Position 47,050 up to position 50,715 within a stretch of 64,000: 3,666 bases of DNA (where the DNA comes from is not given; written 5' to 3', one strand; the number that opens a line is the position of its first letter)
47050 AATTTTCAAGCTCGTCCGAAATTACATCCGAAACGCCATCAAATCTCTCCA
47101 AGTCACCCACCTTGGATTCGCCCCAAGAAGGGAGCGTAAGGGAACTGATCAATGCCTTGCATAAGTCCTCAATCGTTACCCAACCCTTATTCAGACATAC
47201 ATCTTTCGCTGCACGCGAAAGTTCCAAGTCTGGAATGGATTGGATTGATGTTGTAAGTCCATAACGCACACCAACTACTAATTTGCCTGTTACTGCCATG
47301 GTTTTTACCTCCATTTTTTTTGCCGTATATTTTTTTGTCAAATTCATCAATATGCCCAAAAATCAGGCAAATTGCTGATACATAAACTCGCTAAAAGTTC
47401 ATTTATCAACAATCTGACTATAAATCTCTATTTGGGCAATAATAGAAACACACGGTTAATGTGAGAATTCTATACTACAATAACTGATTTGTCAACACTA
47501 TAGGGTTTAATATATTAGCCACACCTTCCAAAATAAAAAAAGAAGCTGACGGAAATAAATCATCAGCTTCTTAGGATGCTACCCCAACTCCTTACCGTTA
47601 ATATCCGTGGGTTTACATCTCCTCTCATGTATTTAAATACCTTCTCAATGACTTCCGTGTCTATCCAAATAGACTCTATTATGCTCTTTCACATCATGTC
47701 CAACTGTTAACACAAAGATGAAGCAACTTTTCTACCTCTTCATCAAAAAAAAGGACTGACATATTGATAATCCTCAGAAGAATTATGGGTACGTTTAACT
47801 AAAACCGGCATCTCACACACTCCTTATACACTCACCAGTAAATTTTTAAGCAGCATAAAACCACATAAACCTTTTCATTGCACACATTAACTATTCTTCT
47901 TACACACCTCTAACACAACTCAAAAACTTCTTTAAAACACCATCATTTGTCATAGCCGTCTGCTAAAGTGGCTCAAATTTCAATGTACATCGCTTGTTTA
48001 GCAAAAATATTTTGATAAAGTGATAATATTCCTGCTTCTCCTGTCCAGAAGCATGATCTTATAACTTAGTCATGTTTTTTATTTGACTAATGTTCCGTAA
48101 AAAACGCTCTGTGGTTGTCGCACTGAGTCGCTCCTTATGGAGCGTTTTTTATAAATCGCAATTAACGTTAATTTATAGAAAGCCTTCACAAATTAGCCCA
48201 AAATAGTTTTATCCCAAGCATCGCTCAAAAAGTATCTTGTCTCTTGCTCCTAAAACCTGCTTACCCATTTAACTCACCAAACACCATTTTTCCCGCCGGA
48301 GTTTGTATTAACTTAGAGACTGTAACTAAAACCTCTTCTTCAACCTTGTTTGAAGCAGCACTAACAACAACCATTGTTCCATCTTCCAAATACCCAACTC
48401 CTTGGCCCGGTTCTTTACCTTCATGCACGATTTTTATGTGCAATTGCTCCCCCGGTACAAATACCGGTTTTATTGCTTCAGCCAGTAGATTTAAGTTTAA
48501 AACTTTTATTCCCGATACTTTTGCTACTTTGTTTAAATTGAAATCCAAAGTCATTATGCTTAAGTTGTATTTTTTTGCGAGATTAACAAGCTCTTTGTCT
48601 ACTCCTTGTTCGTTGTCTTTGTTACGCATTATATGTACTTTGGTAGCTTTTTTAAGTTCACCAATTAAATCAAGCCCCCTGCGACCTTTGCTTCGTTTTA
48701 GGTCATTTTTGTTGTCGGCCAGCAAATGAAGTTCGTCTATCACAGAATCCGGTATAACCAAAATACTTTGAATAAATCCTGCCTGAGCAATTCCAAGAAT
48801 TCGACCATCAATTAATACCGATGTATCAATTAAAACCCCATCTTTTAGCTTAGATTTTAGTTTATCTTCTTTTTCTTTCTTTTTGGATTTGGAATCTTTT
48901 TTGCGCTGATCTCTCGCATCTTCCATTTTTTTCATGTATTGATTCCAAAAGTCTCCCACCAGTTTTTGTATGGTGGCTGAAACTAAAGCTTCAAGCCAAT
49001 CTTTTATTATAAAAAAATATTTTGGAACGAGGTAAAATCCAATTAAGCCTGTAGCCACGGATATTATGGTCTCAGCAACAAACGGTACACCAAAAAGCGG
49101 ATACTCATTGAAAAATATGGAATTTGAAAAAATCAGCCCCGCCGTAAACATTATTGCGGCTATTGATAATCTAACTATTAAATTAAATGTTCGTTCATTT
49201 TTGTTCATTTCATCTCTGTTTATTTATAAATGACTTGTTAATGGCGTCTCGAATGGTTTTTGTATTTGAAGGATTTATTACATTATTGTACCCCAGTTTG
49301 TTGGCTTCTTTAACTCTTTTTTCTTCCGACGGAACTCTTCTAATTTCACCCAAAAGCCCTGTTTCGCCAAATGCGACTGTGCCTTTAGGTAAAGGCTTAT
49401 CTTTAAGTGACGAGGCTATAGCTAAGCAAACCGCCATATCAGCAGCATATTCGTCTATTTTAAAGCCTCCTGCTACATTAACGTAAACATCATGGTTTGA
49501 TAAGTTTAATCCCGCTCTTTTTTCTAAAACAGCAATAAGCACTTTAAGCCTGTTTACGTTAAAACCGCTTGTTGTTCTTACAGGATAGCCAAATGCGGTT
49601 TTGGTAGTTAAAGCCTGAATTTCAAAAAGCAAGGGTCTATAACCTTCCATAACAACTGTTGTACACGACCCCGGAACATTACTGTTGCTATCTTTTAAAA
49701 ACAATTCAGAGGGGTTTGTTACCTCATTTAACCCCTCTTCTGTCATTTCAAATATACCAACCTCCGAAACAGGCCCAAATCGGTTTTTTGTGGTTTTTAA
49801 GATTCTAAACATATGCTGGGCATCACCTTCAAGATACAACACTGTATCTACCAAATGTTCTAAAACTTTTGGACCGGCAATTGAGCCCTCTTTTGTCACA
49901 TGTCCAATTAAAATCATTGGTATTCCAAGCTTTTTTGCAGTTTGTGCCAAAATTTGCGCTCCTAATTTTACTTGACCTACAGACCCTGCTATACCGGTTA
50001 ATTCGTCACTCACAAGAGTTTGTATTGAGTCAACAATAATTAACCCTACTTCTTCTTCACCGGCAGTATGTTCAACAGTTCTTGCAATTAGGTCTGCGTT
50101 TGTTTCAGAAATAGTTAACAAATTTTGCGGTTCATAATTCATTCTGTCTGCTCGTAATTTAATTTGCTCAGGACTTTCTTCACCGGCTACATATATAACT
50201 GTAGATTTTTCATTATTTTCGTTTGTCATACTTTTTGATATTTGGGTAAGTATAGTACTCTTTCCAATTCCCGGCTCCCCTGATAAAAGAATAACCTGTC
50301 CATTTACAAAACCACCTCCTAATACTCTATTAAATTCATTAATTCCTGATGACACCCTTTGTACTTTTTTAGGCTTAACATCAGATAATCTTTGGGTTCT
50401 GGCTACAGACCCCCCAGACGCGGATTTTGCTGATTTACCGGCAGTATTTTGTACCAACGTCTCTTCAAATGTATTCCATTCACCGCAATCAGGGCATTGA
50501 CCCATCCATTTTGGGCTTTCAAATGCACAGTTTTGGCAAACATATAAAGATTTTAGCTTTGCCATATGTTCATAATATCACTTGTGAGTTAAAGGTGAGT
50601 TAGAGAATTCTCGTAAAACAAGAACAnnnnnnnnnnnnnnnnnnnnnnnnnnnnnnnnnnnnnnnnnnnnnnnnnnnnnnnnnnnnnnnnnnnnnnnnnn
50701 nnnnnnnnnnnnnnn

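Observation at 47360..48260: ~850-bp ORF-free, strongly strand-skewed region bounded by two terminators; candidate long noncoding RNA or decayed gene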

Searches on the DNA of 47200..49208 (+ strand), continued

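Call 52: search_rna_families(sources=[L008, L083, L166, L007, L165, L002, L006], threshold=evalue, max_evalue=5)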
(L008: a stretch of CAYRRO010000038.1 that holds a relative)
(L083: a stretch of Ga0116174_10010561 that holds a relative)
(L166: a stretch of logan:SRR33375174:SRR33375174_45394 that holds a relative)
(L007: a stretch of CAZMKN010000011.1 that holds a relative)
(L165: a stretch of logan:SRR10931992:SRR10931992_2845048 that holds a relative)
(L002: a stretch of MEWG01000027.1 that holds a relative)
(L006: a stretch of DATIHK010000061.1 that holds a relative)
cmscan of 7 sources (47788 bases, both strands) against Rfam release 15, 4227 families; matches with E-value up to 5: 4.
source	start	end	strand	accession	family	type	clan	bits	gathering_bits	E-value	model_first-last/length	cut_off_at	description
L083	4911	4982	-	RF00023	tmRNA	Gene;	CL00001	31.5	47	4.6e-09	1-374/374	no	transfer-messenger RNA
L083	6324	6347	-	RF01354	CRISPR-DR45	Gene; CRISPR;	-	29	37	0.41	1-24/24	no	CRISPR RNA direct repeat element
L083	4741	4829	+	RF04184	BTnc060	Gene; sRNA;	-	27.9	228.9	2.1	1-213/213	no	Bacteroides sRNA BTnc060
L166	3039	3087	+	RF02089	CLRN1-AS1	Gene; lncRNA;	-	17.6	48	3.5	28-79/79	no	CLRN1 antisense RNA 1 conserved region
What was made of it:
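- On Any described RNA family (Rfam 15, 4227 models, including SRP, 6S, tmRNA, RNase P, riboswitches and the candidate motifs found by comparative genomics): Nothing overlaps the RNA in seven homologous loci at E <= 5 (call 52).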

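Call 53: search_with_rna_model(model_id=R1, sources=[window, L001, L002, L003, L004, L005, L006, L007, L008, L082, L083, L162, L163, L166, L167, L168, L169, L171, L173], max_evalue=0.000001, make_alignment=true)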
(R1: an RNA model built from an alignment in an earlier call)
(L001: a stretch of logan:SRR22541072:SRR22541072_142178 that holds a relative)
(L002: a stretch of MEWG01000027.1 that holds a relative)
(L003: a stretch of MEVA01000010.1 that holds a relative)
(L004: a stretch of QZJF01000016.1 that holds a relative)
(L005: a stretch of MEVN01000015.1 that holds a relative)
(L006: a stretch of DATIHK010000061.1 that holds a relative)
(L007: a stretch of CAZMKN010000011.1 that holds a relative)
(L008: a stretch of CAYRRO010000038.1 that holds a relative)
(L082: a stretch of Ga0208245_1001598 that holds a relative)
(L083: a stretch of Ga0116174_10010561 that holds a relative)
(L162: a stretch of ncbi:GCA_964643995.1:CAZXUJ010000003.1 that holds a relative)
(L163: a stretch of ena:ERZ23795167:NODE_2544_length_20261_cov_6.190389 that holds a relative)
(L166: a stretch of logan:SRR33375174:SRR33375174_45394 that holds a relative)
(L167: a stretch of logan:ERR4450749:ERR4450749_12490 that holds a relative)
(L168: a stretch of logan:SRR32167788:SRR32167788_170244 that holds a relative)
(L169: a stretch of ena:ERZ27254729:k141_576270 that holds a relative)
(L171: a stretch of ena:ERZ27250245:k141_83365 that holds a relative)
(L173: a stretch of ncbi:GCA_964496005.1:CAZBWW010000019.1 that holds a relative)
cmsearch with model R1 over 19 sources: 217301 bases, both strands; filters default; matches with E-value up to 0.000001: 19.
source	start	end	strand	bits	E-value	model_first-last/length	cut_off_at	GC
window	48030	48151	+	113.4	5.9e-20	1-117/117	no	0.4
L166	5808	5924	-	110.6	2.1e-19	1-117/117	no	0.38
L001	7447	7559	-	109.8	3.1e-19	1-117/117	no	0.44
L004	5926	6043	-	109.3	3.8e-19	1-117/117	no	0.45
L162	4967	5090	-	108.3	6.1e-19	1-117/117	no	0.4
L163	4827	4950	-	107.2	9.9e-19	1-117/117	no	0.4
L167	4962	5074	-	106.9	1.1e-18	1-117/117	no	0.43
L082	5045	5162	-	103.9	4.4e-18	1-117/117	no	0.45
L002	3791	3907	-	103.1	6.3e-18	1-117/117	no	0.45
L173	4130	4235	-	102.1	1e-17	1-117/117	no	0.45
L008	2561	2673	-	97.2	9.2e-17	1-117/117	no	0.45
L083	4270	4382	-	96.2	1.5e-16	1-117/117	no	0.46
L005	5281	5420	-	90.7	1.9e-15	1-117/117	no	0.49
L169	4720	4833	-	84.3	3.4e-14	1-117/117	no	0.48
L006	6020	6106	-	83.3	5.3e-14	1-117/117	no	0.43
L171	4022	4138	-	76.1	1.4e-12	1-117/117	no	0.48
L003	6626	6742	-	75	2.3e-12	1-117/117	no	0.46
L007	6138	6228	-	72.5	7.1e-12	1-117/117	no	0.44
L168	3996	4092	-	66.6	1.1e-10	1-117/117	no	0.52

Alignment A8: 19 matches aligned to the model, 148 columns, each read 5' to 3' on its own strand. Consensus structure (alignment columns), stored with it:
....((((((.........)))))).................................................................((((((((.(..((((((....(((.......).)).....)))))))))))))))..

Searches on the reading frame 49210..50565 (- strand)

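Call 12: search_protein_families(library=pfam, proteins=[window:49210-50565:-], max_evalue=0.01)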
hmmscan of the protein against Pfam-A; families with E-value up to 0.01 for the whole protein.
window:49210-50565:- (451 aa): 26 families (the best 25 are shown)
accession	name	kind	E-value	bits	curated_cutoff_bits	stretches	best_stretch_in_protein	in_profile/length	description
PF06745.19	ATPase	-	2.9e-16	60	26.6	1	71-279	1-224/231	KaiC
PF13481.12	AAA_25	-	5.8e-15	55.9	27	1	63-227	7-194/195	AAA domain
PF18073.7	Zn_ribbon_LapB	-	5.8e-14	51.9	25.7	1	8-35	1-28/28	Rubredoxin metal binding domain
PF03796.21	DnaB_C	-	2.2e-08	34.2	27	1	71-138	2-66/255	DnaB-like helicase C terminal domain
PF13401.12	AAA_22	-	9.2e-07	29.7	27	1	89-221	5-122/130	AAA domain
PF08423.17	Rad51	-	6.3e-06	26.1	22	1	66-225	3-177/244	Rad51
PF03266.21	NTPase_1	-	1e-05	25.9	23.9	0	92-118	2-28/168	NTPase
PF13541.12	ChlI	-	1.2e-05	25.6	27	1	349-433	35-119/121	Subunit ChlI of Mg-chelatase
PF25199.1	nSTAND_NTPase5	-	0.00014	22.2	34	1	89-164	41-112/145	Novel STAND NTPase 5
PF13191.12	AAA_16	-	0.00029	21.8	32.6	1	86-120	24-52/167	AAA ATPase domain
PF00005.33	ABC_tran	-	0.00054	21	25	1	88-152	10-71/137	ABC transporter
PF13245.12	AAA_19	-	0.00055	20.6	25.1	1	88-184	10-102/134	AAA domain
PF20720.3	nSTAND3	-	0.00057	20.1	27.2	1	90-135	18-57/155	Novel STAND NTPase 3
PF05729.18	NACHT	-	0.00059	20.1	26.7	1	91-187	2-96/167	NACHT domain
PF07693.20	KAP_NTPase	-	0.00077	19.2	20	1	89-200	20-115/293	KAP family P-loop domain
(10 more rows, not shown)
